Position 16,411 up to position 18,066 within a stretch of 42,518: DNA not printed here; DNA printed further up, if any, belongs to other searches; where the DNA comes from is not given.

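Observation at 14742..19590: Translationally coupled five-gene operon: esterase, ATP-grasp ligase, GSP-synthase-like ligase, GATase1-like hydrolase, esterase, with no recognised pathway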

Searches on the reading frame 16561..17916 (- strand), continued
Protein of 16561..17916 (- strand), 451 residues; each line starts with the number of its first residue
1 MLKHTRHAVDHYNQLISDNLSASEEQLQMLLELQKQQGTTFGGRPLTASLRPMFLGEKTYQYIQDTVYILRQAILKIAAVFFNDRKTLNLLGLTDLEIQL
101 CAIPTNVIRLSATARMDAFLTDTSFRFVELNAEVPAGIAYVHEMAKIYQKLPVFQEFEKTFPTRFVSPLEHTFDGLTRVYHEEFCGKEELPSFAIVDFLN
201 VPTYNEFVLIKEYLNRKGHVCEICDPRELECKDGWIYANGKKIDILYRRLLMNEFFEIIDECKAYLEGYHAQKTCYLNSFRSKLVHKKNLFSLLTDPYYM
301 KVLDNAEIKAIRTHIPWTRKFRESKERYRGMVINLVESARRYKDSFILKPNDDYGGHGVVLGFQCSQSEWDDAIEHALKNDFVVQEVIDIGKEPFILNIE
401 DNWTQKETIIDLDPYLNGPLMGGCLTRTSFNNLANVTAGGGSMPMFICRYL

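Call 78: search_protein_families(library=pfam, proteins=[L008:5446-6993:+, L014:10978-11754:-, L007:1174-2019:+, L011:2360-4132:-, L005:9534-12140:+], max_evalue=0.001)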
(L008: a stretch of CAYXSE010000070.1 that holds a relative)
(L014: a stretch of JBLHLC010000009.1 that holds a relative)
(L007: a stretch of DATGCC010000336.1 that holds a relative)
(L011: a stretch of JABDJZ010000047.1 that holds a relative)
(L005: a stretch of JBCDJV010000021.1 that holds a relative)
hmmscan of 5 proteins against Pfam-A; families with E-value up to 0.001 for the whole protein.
L008:5446-6993:+ (515 aa): 2 families
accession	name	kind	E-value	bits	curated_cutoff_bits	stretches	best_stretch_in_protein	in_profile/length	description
PF04389.22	Peptidase_M28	-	2.7e-33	115.8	21.3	1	285-480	1-192/193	Peptidase family M28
PF01546.33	Peptidase_M20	-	0.00045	20.6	24.6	0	312-363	30-81/206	Peptidase family M20/M25/M40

L014:10978-11754:- (258 aa): 0 families

L007:1174-2019:+ (281 aa): 0 families

L011:2360-4132:- (590 aa): 2 families
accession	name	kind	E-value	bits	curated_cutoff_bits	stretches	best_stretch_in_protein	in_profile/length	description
PF01293.25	PEPCK_ATP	-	4.6e-219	728.3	26.5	1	78-542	2-464/465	Phosphoenolpyruvate carboxykinase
PF16260.11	DUF4914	-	7.2e-05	21.5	25.7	1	146-311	97-264/612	Domain of unknown function (DUF4914)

L005:9534-12140:+ (868 aa): 6 families
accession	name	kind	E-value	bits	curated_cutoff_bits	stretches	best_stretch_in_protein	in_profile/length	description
PF15902.12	Sortilin-Vps10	-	1.1e-27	97.4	33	3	198-302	4-113/446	Sortilin, neurotensin receptor 3,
PF02012.26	BNR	-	2.4e-12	45.3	27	0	289-299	1-11/12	BNR/Asp-box repeat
PF14870.12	PSII_BNR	-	7.8e-12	45.5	27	1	197-299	40-138/303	Photosynthesis system II assembly factor YCF48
PF18962.6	Por_Secre_tail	-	1.6e-08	35.1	27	1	790-860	2-69/75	Secretion system C-terminal sorting domain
PF13088.12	BNR_2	-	1.4e-05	25.1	31.4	0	287-353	83-151/277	BNR repeat-like domain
PF15899.11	BNR_6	-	7.8e-05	22.8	27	0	673-685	1-13/14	BNR-Asp box repeat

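Call 80: find_encoding_contigs(protein=P0004, flank=7000, max_places=1)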
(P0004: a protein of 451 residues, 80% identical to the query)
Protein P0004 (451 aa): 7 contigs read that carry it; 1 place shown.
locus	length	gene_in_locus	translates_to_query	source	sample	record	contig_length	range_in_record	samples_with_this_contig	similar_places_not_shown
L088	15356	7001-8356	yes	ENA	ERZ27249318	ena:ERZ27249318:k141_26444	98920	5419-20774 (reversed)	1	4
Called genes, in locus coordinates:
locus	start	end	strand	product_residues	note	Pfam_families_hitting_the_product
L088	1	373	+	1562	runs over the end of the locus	PF00989:PAS, PF13426:PAS_9, PF00989:PAS, PF08447:PAS_3, PF13426:PAS_9, PF08447:PAS_3, PF08447:PAS_3, PF13426:PAS_9, +10 more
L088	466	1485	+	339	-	PF00072:Response_reg, PF00989:PAS (weak), PF13188:PAS_8 (weak), PF13426:PAS_9 (weak)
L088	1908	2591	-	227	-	PF02586:SRAP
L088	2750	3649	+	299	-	PF00005:ABC_tran, PF13304:AAA_21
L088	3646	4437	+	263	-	PF12730:ABC2_membrane_4 (weak), PF10920:DUF2705 (weak)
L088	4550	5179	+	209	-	PF00484:Pro_CA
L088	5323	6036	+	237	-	PF00756:Esterase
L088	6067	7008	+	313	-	-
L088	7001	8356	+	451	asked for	PF14403:CP_ATPgrasp_2 (faint)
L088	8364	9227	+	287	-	-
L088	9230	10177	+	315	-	PF00756:Esterase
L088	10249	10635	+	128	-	PF00903:Glyoxalase, PF12681:Glyoxalase_2 (weak), PF22677:Ble-like_N (weak)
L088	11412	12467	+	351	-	PF01628:HrcA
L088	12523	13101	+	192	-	PF01025:GrpE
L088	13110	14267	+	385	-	PF00226:DnaJ, PF01556:DnaJ_C, PF00684:DnaJ_CXXCXGXG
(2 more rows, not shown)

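Call 81: find_encoding_contigs(protein=P0003, flank=7000, max_places=1)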
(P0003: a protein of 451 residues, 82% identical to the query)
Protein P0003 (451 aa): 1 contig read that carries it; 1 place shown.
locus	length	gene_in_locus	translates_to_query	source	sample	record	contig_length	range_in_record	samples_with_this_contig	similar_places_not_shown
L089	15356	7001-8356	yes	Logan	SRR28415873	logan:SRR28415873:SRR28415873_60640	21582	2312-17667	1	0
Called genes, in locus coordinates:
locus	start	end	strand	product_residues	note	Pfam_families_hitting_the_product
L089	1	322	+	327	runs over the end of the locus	PF00072:Response_reg, PF00989:PAS (faint), PF13188:PAS_8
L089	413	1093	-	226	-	PF02586:SRAP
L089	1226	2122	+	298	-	PF00005:ABC_tran, PF13304:AAA_21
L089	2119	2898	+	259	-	PF10920:DUF2705 (weak)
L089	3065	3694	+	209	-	PF00484:Pro_CA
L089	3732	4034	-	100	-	PF00543:P-II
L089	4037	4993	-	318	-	PF05982:Sbt_1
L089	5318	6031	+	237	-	PF00756:Esterase (weak)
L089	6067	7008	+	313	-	-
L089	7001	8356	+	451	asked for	-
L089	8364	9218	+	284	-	PF00117:GATase (weak)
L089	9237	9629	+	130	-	PF00903:Glyoxalase, PF12681:Glyoxalase_2 (weak)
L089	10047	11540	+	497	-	PF00209:SNF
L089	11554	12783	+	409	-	PF07690:MFS_1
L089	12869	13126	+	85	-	-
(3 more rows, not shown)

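Call 83: search_protein_families(library=padloc, proteins=[window:16561-17916:-], max_evalue=0.001)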
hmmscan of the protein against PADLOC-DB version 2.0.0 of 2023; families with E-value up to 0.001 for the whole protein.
window:16561-17916:- (451 aa): 0 families
